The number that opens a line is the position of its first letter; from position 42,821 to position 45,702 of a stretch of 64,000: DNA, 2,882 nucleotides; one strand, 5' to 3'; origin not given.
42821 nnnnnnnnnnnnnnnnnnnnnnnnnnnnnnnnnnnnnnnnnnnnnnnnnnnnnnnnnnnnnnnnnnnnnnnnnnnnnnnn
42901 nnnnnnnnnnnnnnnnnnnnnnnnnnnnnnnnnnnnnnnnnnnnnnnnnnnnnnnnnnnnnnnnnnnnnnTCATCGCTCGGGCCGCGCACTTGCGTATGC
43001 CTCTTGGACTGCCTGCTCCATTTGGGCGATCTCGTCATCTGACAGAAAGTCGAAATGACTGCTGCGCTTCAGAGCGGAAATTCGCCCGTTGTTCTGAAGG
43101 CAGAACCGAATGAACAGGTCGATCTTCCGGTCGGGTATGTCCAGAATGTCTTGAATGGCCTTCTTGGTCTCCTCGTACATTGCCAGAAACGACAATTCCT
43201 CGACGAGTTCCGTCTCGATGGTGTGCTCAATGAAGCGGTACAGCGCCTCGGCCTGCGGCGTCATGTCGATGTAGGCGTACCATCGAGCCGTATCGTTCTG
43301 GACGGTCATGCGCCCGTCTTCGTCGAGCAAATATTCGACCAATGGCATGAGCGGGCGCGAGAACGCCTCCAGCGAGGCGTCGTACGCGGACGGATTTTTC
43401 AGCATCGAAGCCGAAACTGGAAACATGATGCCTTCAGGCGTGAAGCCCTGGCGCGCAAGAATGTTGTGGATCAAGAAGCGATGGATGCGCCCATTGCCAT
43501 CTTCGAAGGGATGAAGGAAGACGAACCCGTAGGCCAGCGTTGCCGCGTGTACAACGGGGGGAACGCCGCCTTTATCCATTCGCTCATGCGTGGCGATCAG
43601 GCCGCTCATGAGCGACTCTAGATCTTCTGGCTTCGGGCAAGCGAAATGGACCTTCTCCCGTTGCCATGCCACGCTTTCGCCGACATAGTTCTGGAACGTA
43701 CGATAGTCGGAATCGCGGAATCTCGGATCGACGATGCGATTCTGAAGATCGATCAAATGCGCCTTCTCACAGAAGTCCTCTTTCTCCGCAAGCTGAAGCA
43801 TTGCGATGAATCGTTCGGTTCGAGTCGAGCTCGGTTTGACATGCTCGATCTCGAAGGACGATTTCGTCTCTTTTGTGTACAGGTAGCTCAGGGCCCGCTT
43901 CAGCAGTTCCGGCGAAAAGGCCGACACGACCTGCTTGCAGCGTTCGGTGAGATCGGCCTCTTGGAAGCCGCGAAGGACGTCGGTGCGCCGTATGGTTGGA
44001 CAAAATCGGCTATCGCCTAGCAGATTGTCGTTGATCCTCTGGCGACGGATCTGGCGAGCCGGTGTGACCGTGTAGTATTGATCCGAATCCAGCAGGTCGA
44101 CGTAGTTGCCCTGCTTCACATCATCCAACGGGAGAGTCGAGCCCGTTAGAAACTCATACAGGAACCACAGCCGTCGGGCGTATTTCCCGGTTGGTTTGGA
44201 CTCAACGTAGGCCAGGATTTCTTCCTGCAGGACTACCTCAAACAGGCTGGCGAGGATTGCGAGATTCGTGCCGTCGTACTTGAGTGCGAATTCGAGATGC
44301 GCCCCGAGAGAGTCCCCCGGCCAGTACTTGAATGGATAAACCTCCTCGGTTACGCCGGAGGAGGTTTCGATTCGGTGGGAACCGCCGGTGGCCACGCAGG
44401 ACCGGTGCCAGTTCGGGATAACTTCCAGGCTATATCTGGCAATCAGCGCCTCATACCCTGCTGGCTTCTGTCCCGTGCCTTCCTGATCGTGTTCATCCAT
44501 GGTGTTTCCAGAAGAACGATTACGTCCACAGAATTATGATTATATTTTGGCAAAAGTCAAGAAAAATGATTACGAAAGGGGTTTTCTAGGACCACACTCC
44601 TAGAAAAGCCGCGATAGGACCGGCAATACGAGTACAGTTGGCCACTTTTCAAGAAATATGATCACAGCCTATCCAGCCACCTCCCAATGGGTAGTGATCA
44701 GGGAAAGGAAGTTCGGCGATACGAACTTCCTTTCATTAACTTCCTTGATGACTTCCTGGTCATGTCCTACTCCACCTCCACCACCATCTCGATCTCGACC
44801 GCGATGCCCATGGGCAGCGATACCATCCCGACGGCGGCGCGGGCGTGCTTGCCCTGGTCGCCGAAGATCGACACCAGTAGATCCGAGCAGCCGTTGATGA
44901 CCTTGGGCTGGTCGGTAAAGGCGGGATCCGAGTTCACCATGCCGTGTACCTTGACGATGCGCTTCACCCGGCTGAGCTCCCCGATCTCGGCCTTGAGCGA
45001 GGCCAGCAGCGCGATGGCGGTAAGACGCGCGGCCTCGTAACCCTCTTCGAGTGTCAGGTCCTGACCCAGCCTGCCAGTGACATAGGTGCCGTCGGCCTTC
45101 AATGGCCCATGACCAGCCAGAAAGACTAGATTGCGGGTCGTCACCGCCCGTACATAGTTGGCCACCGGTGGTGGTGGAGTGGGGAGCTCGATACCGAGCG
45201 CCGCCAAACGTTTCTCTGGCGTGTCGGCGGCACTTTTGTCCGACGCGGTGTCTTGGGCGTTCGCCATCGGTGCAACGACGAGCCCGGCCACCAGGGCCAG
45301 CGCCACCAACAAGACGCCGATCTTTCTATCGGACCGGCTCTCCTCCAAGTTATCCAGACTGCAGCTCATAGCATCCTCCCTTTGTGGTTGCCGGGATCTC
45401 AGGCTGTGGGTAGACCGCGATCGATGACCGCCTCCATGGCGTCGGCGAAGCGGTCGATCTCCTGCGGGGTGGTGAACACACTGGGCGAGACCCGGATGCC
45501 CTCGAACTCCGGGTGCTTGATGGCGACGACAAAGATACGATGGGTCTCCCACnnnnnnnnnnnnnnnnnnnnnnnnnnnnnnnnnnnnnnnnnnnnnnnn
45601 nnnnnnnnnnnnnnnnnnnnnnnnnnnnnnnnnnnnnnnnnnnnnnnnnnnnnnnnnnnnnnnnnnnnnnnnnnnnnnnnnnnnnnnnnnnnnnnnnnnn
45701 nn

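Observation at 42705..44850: Low-GC fic islet inserted at the 3' end of ridA, bounded by a diverged duplicate of the ridA terminus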

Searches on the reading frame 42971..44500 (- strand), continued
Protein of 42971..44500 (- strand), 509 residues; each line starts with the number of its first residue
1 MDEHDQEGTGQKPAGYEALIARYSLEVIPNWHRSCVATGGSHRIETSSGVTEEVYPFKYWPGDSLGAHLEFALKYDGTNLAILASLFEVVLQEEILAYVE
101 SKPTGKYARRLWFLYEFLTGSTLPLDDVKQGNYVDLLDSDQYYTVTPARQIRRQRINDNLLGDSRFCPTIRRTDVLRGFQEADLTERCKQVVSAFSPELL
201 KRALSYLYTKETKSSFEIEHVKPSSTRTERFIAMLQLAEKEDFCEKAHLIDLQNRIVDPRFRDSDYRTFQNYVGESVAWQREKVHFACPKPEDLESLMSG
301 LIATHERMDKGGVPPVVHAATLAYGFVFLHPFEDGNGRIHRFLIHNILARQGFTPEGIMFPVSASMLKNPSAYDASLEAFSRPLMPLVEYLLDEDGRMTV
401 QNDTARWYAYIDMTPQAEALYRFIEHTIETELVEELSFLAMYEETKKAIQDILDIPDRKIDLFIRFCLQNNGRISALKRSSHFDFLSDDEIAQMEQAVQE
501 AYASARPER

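Call 72: fold_search(model_id=the predicted structure, library=pdb)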
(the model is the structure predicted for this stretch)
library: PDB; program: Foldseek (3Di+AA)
matches with E <= 10: 116; with E <= 0.001: 0
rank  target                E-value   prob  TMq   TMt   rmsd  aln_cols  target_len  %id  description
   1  4u0z_D                3.6e-03  1.00  0.31  0.44  14.2       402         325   16  Eukaryotic Fic Domain containing protein with bound APCPP (released 2014-12-10)
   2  7b7z_A                4.4e-03  1.00  0.32  0.45  13.9       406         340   16  DeAMPylation complex of monomeric FICD and AMPylated BiP (state 1) (released 2021-07-07)
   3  3eqx_A                5.6e-03  1.00  0.31  0.40   9.9       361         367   14  CRYSTAL STRUCTURE OF A FIC FAMILY PROTEIN (SO_4266) FROM SHEWANELLA ONEIDENSIS AT 1.6 A RESOLUTION (released 2008-10-14)
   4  6i7k                  7.0e-03  1.00  0.33  0.47  10.8       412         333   18  Crystal structure of monomeric FICD mutant L258D complexed with MgATP (released 2019-09-25)
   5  6zmd_B                7.0e-03  1.00  0.31  0.44  14.4       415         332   17  Crystal structure of HYPE covalently tethered to BiP bound to AMP-PNP (released 2021-04-14)
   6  6i7g_B                7.3e-03  1.00  0.32  0.45  12.4       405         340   16  Crystal structure of dimeric wild type FICD complexed with ATP (released 2019-09-25)
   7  4u0z_E                7.3e-03  1.00  0.31  0.45  14.1       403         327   16  Eukaryotic Fic Domain containing protein with bound APCPP (released 2014-12-10)
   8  4u07_A                7.7e-03  1.00  0.32  0.46  14.0       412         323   18  ATP bound to eukaryotic FIC domain containing protein (released 2014-12-10)
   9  4u0z_B                8.1e-03  1.00  0.31  0.45  14.2       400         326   16  Eukaryotic Fic Domain containing protein with bound APCPP (released 2014-12-10)
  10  3zcn_A                8.8e-03  1.00  0.32  0.42   9.9       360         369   16  Fic protein from SHEWANELLA ONEIDENSIS in complex with ATP (released 2013-06-19)
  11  3zec_A                9.7e-03  1.00  0.33  0.43  10.4       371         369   15  Fic protein from SHEWANELLA ONEIDENSIS (E73G mutant) in complex with AMPPNP (released 2013-06-19)
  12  4u0z_G                1.0e-02  1.00  0.31  0.45  14.3       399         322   16  Eukaryotic Fic Domain containing protein with bound APCPP (released 2014-12-10)
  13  3zec_B                1.1e-02  1.00  0.31  0.40  10.5       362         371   15  Fic protein from SHEWANELLA ONEIDENSIS (E73G mutant) in complex with AMPPNP (released 2013-06-19)
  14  4u0z_C                1.1e-02  1.00  0.31  0.44  14.1       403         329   16  Eukaryotic Fic Domain containing protein with bound APCPP (released 2014-12-10)
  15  6i7l                  1.2e-02  1.00  0.33  0.47  10.3       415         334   18  Crystal structure of monomeric FICD mutant L258D complexed with MgAMP-PNP (released 2019-09-25)
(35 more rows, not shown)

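Call 79: list_cluster_members(proteins=[P0001, L181:8523-10052:-])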
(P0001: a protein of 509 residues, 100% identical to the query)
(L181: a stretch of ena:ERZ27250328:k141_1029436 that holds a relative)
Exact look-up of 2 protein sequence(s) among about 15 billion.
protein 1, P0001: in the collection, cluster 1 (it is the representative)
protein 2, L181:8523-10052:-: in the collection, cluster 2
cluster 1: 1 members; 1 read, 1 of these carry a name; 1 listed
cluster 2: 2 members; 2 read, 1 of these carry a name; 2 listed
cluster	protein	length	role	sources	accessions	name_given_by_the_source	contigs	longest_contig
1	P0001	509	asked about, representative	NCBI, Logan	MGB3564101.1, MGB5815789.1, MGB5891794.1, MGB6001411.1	MAG: Fic family protein [Thermoanaerobaculia bacterium]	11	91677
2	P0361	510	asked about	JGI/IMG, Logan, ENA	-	-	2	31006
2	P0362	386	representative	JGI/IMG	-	hypothetical protein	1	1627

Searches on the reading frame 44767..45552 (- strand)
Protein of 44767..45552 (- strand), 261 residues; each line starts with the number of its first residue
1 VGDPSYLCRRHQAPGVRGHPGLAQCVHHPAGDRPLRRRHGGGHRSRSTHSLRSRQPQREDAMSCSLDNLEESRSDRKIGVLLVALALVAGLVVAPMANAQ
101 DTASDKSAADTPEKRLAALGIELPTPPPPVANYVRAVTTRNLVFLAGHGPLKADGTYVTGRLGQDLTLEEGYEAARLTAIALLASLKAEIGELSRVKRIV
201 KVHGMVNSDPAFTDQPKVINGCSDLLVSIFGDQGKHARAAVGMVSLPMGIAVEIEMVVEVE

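Call 7: search_protein_families(library=pfam, proteins=[window:44767-45552:-], max_evalue=0.01)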
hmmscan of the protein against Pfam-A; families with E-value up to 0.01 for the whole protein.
window:44767-45552:- (261 aa): 2 families
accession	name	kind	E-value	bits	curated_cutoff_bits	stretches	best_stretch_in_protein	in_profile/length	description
PF14588.11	YjgF_endoribonc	-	8.7e-23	81.2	35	1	113-247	1-135/148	YjgF/chorismate_mutase-like, putative endoribonuclease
PF01042.26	Ribonuc_L-PSP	-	7.7e-13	48.9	27.3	1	127-259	5-120/121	Endoribonuclease L-PSP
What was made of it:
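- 44767..45369 (-): Intact Rid/YjgF-family gene (200 aa with a signal peptide). It is the native left-hand neighbour of the insertion site. Pfam PF14588 and PF01042 (call 7).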

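Call 8: search_protein_families(library=ncbifam, proteins=[window:44767-45552:-], max_evalue=0.01)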
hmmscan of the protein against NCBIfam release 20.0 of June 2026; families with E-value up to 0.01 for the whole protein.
window:44767-45552:- (261 aa): 1 family
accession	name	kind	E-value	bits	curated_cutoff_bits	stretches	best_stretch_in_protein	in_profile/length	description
TIGR00004.1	TIGR00004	subfamily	1e-06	28.9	106.25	1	125-258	8-123/125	Rid family detoxifying hydrolase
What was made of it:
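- On RidA proper (TIGR00004): 28.9 bits against 106.25 (call 8).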

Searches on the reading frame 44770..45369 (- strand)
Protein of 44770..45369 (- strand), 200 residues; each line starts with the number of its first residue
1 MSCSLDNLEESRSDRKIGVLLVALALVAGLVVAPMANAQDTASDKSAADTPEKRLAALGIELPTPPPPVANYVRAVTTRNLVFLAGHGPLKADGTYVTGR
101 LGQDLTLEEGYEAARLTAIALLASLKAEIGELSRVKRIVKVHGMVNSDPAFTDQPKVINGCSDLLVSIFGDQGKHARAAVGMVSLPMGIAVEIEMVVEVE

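Call 11: find_related_loci(query=window:44770-45369:-, collection=genome_contigs, flank=10000)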
Query window:44770-45369:- (200 aa) in genome_contigs; peptide patterns used: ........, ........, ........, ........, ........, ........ (x = any residue, [..] = any of these).
389 stretches matched a pattern; 156 encode a relative of the query (tblastn E <= 1e-3); the best 80 are kept; 80 distinct loci.
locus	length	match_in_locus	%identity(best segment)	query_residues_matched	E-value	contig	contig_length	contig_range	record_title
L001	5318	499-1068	77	1-190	1e-93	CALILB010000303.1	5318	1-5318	MAG: uncultured bacterium isolate N4_Bin_METABAT__140_1 genome assembly, contig: c_000003796526, whole genome shotgun se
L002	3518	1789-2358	76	1-190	2e-94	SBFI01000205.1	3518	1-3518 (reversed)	MAG: Acidobacteria bacterium isolate M0029 scaffold_45111_1, whole genome shotgun sequence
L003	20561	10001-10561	62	7-199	3e-72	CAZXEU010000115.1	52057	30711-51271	MAG TPA_asm: uncultured Rhodothermaceae bacterium isolate SRP338948_co1_58 genome assembly, contig: k141_304478, whole g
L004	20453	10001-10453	75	50-199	3e-71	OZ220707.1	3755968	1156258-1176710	MAG: Rhodothermales bacterium isolate 73463979-71cf-475a-bf3e-fc0c682d52d1 genome assembly, chromosome: 1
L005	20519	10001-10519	66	21-199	9e-73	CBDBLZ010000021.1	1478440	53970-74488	MAG: Rhodothermales bacterium isolate bc4e8e4a-a39f-4cf4-9061-a3e341673bca genome assembly, contig: contig_21, whole gen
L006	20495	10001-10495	68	26-190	6e-71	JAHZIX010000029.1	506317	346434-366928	MAG: Deltaproteobacteria bacterium isolate P_S1_bin.14 k141_1032655, whole genome shotgun sequence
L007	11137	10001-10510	65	30-199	1e-67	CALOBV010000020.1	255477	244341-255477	MAG: uncultured Marinilabiliaceae bacterium isolate HOU_bin.0183 genome assembly, contig: contig_30326, whole genome sho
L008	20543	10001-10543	61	21-200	7e-67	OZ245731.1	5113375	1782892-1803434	MAG: Cyclobacteriaceae bacterium isolate c04440b6-e4cc-4667-afd6-d848bae0ad66 genome assembly, chromosome: 1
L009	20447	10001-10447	68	52-200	1e-66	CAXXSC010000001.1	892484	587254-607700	MAG: Candidatus Latescibacterota bacterium isolate 3219b954-e10d-4382-8a72-06d1161b35cc genome assembly, contig: contig_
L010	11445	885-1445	57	9-189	2e-66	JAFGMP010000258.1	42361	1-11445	MAG: Candidatus Latescibacterota bacterium isolate Zod_Metabat.481 k87_4898779, whole genome shotgun sequence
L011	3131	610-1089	66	40-199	3e-66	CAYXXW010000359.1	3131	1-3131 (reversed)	MAG TPA_asm: uncultured Melioribacteraceae bacterium isolate SRP155585_co1_19 genome assembly, contig: NODE_32238_length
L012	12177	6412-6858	69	52-200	2e-65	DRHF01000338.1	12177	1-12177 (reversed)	MAG TPA_asm: Desulfobacterales bacterium isolate HyVt-363 HyVt-363_k145_671115, whole genome shotgun sequence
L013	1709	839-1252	72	52-189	2e-68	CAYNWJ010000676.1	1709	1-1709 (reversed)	MAG TPA_asm: uncultured bacterium isolate SRP141376_co4_255 genome assembly, contig: NODE_122731_length_1709_cov_3.43168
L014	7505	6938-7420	65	34-200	3e-65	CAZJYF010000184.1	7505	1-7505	MAG TPA_asm: uncultured Saprospiraceae bacterium isolate SRP216583_co1_250 genome assembly, contig: NODE_10075_length_75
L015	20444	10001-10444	70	52-199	8e-65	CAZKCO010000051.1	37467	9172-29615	MAG TPA_asm: uncultured Roseivirgaceae bacterium isolate SRP063590_co1_48 genome assembly, contig: NODE_973_length_37467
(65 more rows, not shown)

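Call 26: find_homologous_proteins(query=window:44770-45369:-, max_evalue=1e-40)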
Query window:44770-45369:- (200 aa): 6948 proteins with E <= 1e-40 among 8000 candidates; the best 120 are listed.
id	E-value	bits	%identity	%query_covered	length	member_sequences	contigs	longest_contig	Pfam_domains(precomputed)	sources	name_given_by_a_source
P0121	1.5e-106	372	88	95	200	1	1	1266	PF14588.12,PF01042.27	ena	-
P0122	4.4e-96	338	82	95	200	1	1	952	PF14588.12,PF01042.27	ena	-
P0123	2.4e-93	329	78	95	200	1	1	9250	PF14588.12,PF01042.27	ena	-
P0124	3.0e-93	329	77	95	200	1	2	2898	PF14588.12,PF01042.27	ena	-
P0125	5.7e-93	328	90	80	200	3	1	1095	PF14588.12,PF01042.27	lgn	-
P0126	7.9e-93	327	77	95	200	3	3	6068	PF14588.12,PF01042.27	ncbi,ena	-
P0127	2.2e-92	326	-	-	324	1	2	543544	PF14588.12,PF01042.27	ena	-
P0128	7.5e-92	324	76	95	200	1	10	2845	PF14588.12,PF01042.27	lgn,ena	-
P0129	2.1e-91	323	75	95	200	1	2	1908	PF14588.12,PF01042.27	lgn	-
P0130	4.7e-91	322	77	100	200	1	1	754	PF14588.12,PF01042.27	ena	-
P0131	2.1e-88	313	81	86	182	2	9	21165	PF14588.12,PF01042.27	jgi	jgi:enamine deaminase RidA (YjgF/YER057c/UK114 family)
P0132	1.0e-87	311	82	83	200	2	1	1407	PF14588.12,PF01042.27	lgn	-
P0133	1.3e-87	310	80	86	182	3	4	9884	PF14588.12,PF01042.27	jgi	jgi:enamine deaminase RidA (YjgF/YER057c/UK114 family)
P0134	2.5e-86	306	77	96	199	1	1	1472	PF14588.12,PF01042.27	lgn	-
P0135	6.2e-85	302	75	95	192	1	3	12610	PF14588.12,PF01042.27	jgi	jgi:enamine deaminase RidA (YjgF/YER057c/UK114 family)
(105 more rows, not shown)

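Call 28: find_encoding_contigs(protein=P0121, flank=6000, max_places=4)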
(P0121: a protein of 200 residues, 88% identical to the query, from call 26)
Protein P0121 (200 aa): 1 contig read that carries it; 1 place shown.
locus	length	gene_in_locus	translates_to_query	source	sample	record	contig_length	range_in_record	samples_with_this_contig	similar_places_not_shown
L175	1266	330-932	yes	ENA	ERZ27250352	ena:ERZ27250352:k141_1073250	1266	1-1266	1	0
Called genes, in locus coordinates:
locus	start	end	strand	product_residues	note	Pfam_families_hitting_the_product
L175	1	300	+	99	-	?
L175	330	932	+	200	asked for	PF14588:YjgF_endoribonc, PF01042:Ribonuc_L-PSP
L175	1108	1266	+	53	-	?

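Call 29: find_encoding_contigs(protein=P0125, flank=6000, max_places=4)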
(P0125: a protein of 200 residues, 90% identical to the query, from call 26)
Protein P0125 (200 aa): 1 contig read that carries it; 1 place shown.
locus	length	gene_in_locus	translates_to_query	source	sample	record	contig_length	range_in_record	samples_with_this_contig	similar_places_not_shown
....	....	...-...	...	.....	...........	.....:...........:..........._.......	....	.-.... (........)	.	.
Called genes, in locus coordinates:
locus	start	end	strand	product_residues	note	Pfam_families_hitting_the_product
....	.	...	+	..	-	?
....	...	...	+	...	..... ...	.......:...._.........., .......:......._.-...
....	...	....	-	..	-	?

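Call 30: find_encoding_contigs(protein=P0131, flank=6000, max_places=8)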
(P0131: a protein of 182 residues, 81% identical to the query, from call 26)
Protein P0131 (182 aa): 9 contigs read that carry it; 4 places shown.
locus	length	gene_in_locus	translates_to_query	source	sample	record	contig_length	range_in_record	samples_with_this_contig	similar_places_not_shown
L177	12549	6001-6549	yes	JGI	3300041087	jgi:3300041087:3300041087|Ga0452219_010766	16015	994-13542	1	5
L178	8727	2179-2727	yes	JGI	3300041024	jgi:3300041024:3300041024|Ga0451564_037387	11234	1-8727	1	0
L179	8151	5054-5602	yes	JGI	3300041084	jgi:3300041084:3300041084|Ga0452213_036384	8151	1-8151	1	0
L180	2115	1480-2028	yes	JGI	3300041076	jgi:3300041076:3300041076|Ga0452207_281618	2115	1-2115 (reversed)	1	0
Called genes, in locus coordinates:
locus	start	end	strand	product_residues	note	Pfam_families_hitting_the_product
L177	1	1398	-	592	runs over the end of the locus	PF05960:DUF885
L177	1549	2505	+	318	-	PF00291:PALP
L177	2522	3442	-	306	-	-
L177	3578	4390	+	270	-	PF03976:PPK2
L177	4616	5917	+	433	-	PF00155:Aminotran_1_2, PF00266:Aminotran_5, PF01053:Cys_Met_Meta_PP, PF01041:DegT_DnrJ_EryC1, PF01212:Beta_elim_lyase (weak)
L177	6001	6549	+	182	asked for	PF14588:YjgF_endoribonc, PF01042:Ribonuc_L-PSP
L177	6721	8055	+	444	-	PF00989:PAS, PF08448:PAS_4, PF13426:PAS_9, PF08447:PAS_3, PF07228:SpoIIE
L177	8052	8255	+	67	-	-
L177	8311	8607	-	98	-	PF00581:Rhodanese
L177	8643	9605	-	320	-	PF00582:Usp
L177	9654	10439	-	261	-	PF00106:adh_short, PF08659:KR (weak), PF13561:adh_short_C2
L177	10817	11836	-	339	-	PF02985:HEAT (faint), PF03130:HEAT_PBS (faint), PF13646:HEAT_2, PF13513:HEAT_EZ (faint), PF13646:HEAT_2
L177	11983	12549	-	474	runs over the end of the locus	PF13525:YfiO (faint), PF13174:TPR_6 (weak), PF13646:HEAT_2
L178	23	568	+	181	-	PF03976:PPK2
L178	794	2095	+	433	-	PF00155:Aminotran_1_2, PF00266:Aminotran_5, PF01053:Cys_Met_Meta_PP, PF01041:DegT_DnrJ_EryC1, PF01212:Beta_elim_lyase (weak)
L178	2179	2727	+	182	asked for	PF14588:YjgF_endoribonc, PF01042:Ribonuc_L-PSP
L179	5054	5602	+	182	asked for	PF14588:YjgF_endoribonc, PF01042:Ribonuc_L-PSP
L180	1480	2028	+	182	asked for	PF14588:YjgF_endoribonc, PF01042:Ribonuc_L-PSP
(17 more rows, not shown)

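Call 59: find_encoding_contigs(protein=window:44770-45267:-, flank=4000, max_places=10)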
Protein window:44770-45267:- (166 aa): 10 contigs read that carry it; 3 places shown.
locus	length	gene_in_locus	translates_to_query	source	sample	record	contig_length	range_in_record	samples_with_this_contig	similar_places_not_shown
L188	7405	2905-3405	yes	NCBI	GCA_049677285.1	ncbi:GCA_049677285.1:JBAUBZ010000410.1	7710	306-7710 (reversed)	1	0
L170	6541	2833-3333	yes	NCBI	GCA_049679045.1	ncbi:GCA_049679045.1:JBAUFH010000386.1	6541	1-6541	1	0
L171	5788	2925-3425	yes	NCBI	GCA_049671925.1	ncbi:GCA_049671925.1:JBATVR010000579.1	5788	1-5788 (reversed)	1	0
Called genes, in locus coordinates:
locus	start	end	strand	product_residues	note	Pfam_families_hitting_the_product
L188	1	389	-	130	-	?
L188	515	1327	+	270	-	PF03976:PPK2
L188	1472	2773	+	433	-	PF00155:Aminotran_1_2, PF00266:Aminotran_5, PF01053:Cys_Met_Meta_PP (weak), PF01041:DegT_DnrJ_EryC1 (weak), PF01212:Beta_elim_lyase (weak)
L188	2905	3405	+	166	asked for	PF14588:YjgF_endoribonc, PF01042:Ribonuc_L-PSP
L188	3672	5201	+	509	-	PF02661:Fic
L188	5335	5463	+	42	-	-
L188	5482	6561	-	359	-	PF02985:HEAT (faint), PF03130:HEAT_PBS (faint), PF13646:HEAT_2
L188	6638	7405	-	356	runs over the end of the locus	?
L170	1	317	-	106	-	?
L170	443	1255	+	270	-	PF03976:PPK2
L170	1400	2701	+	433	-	PF00155:Aminotran_1_2, PF00266:Aminotran_5, PF01053:Cys_Met_Meta_PP (weak), PF01041:DegT_DnrJ_EryC1 (weak), PF01212:Beta_elim_lyase (weak)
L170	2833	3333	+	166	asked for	PF14588:YjgF_endoribonc, PF01042:Ribonuc_L-PSP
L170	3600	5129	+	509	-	PF02661:Fic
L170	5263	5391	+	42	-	-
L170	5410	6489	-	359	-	PF02985:HEAT (faint), PF03130:HEAT_PBS (faint), PF13646:HEAT_2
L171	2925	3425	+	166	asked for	PF14588:YjgF_endoribonc, PF01042:Ribonuc_L-PSP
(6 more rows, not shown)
